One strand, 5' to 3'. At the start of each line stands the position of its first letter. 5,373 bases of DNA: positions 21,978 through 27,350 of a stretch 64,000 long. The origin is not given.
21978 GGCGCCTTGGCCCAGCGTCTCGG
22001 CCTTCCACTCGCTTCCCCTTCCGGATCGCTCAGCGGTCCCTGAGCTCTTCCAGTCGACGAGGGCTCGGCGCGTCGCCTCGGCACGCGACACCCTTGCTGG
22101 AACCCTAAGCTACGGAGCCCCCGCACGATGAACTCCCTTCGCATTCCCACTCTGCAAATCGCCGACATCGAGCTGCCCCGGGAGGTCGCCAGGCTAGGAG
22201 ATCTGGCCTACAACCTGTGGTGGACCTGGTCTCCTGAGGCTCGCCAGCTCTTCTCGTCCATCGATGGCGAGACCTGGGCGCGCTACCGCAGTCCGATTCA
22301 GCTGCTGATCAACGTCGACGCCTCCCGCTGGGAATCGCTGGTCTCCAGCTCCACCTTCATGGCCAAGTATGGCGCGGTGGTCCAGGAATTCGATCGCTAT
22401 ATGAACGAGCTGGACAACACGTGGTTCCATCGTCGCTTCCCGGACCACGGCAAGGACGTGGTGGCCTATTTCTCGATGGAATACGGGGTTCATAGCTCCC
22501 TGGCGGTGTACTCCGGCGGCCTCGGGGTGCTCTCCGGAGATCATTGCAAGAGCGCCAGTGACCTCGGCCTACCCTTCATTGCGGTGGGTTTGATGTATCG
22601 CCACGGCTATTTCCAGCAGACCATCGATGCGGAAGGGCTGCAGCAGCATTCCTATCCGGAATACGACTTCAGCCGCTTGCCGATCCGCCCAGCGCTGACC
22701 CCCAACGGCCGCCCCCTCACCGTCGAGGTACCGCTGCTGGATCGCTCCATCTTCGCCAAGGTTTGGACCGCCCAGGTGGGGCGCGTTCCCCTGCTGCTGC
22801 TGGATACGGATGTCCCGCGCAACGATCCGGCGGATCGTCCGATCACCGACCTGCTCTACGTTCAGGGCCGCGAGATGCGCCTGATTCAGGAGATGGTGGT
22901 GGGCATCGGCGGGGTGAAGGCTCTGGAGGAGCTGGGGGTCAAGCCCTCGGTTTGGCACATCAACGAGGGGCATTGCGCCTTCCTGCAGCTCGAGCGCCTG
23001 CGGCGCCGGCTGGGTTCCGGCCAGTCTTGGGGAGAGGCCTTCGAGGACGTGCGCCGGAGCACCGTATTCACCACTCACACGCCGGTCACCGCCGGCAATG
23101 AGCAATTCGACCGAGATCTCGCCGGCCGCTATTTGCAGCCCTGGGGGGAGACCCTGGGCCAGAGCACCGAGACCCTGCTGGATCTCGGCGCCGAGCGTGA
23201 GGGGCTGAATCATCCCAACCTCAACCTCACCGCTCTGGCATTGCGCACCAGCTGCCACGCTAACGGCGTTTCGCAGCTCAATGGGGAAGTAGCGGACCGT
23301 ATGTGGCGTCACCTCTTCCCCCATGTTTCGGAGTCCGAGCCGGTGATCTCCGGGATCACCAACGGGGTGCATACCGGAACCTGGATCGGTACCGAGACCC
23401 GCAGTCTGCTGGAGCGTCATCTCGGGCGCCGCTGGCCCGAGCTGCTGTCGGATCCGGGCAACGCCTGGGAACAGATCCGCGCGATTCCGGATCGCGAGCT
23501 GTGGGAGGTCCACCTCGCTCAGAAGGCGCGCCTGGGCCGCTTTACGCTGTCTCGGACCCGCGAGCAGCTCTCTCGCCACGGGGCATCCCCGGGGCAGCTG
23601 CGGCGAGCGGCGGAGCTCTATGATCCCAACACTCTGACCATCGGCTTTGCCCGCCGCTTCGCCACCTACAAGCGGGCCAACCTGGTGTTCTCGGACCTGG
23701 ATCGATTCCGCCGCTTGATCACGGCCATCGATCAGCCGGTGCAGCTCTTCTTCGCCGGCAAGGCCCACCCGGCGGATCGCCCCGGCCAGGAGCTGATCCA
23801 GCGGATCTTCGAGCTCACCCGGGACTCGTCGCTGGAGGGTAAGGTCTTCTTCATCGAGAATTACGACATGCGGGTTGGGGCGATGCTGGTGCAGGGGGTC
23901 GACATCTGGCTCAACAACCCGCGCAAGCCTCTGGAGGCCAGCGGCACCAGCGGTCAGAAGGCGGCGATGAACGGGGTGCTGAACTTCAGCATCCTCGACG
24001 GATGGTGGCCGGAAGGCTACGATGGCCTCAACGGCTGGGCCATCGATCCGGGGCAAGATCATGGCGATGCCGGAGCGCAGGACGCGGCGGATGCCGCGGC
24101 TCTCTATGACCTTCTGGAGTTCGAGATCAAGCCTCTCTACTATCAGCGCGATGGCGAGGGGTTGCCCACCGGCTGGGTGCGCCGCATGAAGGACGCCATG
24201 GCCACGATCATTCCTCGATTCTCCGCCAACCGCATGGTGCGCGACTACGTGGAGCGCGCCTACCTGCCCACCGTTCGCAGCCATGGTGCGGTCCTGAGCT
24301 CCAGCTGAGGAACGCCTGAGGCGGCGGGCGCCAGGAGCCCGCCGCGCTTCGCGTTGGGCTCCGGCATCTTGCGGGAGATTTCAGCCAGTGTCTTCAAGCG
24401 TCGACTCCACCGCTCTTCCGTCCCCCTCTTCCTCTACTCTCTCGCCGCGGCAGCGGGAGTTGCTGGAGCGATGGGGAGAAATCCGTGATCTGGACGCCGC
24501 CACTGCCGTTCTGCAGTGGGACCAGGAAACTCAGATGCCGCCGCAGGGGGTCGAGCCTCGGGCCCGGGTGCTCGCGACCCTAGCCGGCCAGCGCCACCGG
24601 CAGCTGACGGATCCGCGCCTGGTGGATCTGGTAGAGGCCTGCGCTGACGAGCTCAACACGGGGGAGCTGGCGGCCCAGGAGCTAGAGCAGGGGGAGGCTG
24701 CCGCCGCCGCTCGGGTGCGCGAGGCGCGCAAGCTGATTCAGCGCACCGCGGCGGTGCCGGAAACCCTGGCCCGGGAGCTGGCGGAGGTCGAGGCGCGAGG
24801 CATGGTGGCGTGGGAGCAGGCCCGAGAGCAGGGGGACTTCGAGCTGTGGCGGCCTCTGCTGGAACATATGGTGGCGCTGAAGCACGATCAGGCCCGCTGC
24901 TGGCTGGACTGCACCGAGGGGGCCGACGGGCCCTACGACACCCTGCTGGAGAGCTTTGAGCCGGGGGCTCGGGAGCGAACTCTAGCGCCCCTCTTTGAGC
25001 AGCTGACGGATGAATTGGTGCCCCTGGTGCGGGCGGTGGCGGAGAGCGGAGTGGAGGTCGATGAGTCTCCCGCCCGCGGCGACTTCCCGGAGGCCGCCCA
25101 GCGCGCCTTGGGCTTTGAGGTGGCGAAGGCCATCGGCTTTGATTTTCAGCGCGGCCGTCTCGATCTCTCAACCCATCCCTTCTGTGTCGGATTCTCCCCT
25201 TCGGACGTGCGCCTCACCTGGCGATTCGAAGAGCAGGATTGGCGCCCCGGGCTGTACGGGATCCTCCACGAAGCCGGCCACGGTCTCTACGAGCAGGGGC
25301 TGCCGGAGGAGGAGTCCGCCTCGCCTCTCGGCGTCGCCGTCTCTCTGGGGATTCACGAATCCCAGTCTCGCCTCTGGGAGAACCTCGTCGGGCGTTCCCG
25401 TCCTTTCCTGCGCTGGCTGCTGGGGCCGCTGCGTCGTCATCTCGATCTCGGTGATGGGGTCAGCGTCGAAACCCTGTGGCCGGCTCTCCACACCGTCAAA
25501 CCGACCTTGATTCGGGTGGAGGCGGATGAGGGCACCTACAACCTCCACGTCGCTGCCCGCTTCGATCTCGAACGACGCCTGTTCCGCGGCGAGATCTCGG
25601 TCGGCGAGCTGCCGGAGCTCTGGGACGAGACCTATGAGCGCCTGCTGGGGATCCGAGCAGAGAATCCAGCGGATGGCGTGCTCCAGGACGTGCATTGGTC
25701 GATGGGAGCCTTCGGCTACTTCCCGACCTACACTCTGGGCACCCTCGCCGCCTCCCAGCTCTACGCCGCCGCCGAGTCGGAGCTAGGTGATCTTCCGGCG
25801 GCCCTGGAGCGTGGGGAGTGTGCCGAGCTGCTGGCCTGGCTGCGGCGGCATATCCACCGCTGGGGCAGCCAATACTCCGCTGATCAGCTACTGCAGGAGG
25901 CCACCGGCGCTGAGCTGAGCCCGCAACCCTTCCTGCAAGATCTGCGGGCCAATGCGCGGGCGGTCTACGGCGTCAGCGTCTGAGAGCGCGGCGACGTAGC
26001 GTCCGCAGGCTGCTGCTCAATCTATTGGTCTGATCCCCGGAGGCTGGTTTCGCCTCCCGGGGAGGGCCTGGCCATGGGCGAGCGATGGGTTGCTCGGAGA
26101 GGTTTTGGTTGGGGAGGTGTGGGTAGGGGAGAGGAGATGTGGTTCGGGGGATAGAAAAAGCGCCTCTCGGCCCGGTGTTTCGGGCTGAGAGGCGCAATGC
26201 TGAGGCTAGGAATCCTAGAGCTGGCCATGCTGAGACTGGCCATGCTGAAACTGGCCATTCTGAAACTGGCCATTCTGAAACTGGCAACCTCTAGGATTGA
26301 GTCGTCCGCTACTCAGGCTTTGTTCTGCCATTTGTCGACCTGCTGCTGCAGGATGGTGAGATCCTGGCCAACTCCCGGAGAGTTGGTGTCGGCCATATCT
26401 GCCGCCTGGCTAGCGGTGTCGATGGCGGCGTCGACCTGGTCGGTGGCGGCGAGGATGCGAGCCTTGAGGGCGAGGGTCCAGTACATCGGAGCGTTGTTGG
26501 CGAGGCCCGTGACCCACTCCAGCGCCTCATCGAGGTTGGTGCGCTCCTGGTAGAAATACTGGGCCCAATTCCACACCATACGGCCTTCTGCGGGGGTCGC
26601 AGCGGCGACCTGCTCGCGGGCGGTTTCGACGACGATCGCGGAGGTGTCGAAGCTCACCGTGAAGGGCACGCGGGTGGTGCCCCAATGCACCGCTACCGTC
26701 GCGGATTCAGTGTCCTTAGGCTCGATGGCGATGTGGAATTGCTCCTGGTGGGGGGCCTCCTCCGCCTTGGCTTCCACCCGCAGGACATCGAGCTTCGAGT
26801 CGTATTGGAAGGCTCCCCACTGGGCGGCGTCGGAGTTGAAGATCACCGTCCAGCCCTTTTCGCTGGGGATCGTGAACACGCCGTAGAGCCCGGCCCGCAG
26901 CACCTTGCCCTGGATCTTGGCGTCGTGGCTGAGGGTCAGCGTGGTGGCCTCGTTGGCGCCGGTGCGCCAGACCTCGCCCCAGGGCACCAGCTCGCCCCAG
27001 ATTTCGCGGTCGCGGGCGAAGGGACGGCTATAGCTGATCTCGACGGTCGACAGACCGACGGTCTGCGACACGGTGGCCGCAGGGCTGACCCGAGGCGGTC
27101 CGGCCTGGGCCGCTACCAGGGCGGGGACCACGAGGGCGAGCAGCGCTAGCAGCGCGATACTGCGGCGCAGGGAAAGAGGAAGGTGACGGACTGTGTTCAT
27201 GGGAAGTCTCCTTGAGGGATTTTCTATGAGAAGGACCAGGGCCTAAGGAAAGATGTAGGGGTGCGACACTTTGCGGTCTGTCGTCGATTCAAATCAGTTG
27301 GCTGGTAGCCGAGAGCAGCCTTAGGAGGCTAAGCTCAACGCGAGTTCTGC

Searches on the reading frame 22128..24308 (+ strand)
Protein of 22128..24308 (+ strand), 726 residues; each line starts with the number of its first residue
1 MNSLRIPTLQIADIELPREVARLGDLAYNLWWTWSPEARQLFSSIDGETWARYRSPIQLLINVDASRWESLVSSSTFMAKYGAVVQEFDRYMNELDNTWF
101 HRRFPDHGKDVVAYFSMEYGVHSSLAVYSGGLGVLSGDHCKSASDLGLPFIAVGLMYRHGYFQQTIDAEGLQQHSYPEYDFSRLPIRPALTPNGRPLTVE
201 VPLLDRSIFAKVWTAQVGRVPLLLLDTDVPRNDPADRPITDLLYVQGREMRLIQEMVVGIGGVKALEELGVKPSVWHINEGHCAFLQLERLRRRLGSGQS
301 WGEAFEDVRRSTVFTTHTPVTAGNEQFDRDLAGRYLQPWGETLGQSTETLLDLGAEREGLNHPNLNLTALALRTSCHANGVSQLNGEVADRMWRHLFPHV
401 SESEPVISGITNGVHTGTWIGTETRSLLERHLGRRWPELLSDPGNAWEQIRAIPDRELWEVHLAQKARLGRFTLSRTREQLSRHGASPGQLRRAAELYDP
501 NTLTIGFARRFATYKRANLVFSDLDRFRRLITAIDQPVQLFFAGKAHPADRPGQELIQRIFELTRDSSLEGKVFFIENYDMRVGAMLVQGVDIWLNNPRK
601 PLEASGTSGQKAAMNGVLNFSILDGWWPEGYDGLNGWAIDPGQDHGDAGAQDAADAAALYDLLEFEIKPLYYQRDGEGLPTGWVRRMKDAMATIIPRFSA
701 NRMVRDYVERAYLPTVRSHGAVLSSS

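Call 76: search_protein_families(library=pfam, proteins=[window:22128-24308:+], max_evalue=0.00001)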
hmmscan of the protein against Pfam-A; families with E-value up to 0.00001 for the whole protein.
window:22128-24308:+ (726 aa): 2 families
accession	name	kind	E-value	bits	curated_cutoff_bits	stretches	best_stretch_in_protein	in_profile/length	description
PF11897.13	DUF3417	-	1.5e-32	112.7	25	1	16-125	1-109/109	Protein of unknown function (DUF3417)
PF00343.26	Phosphorylase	-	4.4e-20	72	27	1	274-625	218-579/713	Carbohydrate phosphorylase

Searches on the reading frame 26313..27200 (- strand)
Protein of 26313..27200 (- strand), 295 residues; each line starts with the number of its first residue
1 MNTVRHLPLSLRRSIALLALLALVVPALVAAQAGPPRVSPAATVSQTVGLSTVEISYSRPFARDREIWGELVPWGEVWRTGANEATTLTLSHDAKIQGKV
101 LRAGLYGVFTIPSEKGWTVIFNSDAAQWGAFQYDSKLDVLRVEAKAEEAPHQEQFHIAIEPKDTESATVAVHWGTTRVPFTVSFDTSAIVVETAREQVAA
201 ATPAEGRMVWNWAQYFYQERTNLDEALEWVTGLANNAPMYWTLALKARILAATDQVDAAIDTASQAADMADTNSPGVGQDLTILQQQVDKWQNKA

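Call 3: search_protein_families(library=pfam, proteins=[window:26313-27200:-], max_evalue=0.01)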
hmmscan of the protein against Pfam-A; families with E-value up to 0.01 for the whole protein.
window:26313-27200:- (295 aa): 1 family
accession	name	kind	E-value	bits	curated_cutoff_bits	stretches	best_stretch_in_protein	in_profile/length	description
PF11138.13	DUF2911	-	1.8e-52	177.5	27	1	39-182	1-145/145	Protein of unknown function (DUF2911)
